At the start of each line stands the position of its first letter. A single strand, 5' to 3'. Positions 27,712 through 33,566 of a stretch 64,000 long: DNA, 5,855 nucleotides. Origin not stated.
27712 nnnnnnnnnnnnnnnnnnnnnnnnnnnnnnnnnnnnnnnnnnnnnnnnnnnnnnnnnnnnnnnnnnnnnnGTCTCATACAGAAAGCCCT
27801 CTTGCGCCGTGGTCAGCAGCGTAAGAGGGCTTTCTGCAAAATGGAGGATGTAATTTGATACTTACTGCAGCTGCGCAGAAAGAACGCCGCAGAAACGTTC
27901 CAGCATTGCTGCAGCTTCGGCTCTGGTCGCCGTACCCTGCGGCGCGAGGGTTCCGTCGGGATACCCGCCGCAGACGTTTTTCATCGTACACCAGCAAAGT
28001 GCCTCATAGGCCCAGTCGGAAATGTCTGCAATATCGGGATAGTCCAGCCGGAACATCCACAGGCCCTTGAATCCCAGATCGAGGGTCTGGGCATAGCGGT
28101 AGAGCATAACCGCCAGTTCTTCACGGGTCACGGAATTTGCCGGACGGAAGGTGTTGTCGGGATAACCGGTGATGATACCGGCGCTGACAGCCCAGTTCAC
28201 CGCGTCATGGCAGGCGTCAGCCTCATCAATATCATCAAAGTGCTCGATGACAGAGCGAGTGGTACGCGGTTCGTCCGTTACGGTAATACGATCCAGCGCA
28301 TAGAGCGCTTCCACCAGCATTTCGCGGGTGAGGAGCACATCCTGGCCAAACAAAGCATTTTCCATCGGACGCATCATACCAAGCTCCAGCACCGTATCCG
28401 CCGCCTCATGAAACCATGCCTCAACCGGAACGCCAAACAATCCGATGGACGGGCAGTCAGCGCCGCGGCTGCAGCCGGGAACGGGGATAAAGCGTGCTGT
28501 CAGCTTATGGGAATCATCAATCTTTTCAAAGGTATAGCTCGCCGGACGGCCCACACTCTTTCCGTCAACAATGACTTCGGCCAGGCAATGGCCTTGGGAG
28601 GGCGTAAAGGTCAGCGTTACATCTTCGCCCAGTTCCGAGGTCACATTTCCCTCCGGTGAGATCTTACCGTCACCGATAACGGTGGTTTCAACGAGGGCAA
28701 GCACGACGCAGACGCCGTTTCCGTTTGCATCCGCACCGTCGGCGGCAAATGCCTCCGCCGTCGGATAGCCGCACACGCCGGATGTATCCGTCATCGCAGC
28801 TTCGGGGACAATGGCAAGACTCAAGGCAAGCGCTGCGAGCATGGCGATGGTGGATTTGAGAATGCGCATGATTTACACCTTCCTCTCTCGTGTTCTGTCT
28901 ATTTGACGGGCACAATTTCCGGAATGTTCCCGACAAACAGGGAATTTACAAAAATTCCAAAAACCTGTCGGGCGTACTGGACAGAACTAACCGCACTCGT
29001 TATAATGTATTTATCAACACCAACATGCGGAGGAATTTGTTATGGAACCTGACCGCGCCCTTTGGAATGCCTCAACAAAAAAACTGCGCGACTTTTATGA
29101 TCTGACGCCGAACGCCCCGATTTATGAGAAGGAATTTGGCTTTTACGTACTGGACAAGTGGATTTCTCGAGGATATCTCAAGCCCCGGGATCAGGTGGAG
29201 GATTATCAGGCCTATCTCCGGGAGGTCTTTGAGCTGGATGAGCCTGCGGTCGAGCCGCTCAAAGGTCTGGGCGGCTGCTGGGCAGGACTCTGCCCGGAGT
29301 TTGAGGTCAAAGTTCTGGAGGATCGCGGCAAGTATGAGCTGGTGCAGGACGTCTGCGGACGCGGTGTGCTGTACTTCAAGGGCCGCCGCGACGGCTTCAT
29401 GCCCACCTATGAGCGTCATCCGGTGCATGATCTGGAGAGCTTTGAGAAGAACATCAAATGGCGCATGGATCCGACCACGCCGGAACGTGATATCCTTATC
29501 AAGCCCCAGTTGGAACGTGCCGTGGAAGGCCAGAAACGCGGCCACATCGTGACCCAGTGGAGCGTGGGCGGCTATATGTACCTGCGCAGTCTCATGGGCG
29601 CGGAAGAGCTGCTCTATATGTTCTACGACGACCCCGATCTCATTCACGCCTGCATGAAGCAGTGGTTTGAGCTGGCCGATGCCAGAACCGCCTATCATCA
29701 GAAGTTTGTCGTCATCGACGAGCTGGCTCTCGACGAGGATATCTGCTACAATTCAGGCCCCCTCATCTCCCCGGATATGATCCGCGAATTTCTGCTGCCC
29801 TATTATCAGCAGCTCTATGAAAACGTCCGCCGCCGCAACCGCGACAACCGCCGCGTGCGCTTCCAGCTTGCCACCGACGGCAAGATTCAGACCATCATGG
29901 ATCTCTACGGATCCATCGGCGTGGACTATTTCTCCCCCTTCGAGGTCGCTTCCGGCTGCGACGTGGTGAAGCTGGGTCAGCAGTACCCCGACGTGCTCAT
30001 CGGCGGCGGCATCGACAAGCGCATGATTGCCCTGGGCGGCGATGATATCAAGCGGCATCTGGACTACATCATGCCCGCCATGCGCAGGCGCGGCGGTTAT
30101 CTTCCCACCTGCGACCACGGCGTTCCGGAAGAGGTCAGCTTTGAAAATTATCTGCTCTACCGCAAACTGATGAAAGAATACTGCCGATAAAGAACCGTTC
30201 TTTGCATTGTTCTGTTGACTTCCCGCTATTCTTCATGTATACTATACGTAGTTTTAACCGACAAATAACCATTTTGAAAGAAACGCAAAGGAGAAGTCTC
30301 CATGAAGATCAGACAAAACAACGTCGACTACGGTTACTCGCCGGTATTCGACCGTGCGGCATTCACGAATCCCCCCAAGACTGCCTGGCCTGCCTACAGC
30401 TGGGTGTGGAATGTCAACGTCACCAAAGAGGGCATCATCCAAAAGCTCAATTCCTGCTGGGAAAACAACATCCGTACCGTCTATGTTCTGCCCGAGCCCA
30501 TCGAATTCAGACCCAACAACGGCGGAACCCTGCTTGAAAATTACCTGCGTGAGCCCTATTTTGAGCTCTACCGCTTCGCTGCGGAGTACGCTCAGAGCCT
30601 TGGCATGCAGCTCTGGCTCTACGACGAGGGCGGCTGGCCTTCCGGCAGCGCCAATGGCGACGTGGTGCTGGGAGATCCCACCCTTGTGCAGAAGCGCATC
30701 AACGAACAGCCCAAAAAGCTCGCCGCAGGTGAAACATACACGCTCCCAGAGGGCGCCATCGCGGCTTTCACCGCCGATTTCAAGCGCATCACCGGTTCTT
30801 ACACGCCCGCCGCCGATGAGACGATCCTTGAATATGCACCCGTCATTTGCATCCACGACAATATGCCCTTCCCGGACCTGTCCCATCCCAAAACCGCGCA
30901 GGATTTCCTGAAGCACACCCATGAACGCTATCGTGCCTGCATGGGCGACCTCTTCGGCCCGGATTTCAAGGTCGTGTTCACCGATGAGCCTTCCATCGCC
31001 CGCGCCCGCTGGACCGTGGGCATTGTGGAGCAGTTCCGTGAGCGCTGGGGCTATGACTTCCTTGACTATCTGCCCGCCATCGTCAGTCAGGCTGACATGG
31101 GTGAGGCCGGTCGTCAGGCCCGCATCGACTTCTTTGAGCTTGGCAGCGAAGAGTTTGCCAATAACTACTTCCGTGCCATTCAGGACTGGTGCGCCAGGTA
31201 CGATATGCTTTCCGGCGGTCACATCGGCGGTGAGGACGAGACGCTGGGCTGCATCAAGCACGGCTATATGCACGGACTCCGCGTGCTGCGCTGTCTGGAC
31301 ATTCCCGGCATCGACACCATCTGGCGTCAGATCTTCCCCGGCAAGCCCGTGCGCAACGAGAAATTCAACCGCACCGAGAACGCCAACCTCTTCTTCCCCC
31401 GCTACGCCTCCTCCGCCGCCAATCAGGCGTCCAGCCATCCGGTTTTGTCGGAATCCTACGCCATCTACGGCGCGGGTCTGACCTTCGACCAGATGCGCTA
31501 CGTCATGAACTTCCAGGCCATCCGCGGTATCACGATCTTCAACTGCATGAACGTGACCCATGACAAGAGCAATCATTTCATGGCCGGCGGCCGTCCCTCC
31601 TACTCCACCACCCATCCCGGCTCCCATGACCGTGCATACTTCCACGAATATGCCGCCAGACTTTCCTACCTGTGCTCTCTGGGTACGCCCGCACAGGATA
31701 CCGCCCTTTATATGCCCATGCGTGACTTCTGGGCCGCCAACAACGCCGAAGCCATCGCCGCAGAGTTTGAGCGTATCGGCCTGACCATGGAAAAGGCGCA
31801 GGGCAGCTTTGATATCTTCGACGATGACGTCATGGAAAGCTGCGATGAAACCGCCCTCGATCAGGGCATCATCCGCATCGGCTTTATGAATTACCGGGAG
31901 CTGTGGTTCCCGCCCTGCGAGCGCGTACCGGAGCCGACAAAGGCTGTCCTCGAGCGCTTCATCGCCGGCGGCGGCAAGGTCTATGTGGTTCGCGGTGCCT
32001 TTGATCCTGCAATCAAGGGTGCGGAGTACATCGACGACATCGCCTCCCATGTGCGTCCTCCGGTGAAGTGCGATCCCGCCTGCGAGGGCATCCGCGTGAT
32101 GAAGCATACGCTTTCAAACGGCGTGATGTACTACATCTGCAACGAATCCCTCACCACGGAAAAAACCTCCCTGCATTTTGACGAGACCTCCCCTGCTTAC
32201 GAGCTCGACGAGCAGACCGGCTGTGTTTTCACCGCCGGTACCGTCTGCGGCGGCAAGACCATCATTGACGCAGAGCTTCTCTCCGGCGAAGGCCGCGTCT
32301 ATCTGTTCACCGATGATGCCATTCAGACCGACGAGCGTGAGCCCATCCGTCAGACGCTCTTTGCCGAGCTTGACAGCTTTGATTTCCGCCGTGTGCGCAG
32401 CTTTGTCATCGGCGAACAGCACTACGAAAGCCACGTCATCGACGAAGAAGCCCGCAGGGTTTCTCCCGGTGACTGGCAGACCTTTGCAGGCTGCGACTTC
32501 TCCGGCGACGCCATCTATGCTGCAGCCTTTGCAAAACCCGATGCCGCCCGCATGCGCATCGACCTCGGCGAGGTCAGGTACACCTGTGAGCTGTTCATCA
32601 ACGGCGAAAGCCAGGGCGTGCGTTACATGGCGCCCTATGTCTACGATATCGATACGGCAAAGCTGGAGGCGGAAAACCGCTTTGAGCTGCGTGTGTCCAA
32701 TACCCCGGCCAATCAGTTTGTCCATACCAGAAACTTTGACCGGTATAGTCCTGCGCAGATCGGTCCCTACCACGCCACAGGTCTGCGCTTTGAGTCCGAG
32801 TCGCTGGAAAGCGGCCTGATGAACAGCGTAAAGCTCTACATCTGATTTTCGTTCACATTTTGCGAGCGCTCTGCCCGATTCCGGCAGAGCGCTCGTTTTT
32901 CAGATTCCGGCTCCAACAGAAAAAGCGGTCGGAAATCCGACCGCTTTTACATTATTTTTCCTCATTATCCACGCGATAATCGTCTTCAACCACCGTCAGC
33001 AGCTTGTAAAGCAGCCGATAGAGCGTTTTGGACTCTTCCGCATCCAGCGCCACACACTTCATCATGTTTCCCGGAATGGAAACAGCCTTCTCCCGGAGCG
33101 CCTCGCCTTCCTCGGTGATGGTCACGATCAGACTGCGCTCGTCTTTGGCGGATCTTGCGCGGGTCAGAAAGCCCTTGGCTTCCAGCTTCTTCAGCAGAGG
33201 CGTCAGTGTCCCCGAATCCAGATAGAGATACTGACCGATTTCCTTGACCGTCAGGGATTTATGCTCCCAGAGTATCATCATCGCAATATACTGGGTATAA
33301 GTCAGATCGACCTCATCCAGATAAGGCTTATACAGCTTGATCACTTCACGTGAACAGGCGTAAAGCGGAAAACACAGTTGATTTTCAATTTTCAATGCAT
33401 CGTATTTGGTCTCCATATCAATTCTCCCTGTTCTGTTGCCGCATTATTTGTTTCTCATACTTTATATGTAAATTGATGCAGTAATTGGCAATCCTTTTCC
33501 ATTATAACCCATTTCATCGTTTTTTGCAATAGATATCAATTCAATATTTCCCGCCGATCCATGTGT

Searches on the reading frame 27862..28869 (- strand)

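Call 70: search_protein_families(library=pfam, proteins=[window:27862-28869:-], max_evalue=0.00001)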
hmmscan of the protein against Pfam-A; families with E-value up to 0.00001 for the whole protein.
window:27862-28869:- (335 aa): 1 family
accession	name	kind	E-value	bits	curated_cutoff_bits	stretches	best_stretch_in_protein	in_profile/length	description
PF00395.25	SLH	-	9.3e-29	99.6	20.8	2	211-253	2-44/44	S-layer homology domain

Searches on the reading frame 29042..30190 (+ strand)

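Call 71: search_protein_families(library=pfam, proteins=[window:29042-30190:+], max_evalue=0.00001)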
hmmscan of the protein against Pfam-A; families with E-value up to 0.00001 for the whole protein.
window:29042-30190:+ (382 aa): 1 family
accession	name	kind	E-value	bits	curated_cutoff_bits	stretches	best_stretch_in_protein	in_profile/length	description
PF01208.23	URO-D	-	3.1e-11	43.3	23.9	1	174-379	148-345/346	Uroporphyrinogen decarboxylase (URO-D)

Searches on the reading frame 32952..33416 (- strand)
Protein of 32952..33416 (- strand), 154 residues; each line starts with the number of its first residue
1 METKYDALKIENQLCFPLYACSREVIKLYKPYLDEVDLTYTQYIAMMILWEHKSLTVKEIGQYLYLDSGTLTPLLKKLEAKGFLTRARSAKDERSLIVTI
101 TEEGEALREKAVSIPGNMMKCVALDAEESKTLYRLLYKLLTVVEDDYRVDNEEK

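Call 71: search_protein_families(library=pfam, proteins=[window:32952-33416:-], max_evalue=0.00001)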
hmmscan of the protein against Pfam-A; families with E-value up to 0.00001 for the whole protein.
window:32952-33416:- (154 aa): 5 families
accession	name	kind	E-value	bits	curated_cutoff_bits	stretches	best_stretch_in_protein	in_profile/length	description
PF22381.2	Staph_reg_Sar_Rot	-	5.8e-21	74.8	27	1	27-107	1-81/85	Transcriptional regulator SarA/Rot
PF01047.28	MarR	-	5.5e-17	61.9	24.6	1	38-95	1-58/59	MarR family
PF12802.13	MarR_2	-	2.9e-11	43.8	27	1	37-95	2-61/61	MarR family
PF13463.12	HTH_27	-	4.6e-08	33.7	22.2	1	38-104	1-68/68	Winged helix DNA-binding domain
PF13601.12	HTH_34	-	6.4e-06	26.7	27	1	45-110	5-71/80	Winged helix DNA-binding domain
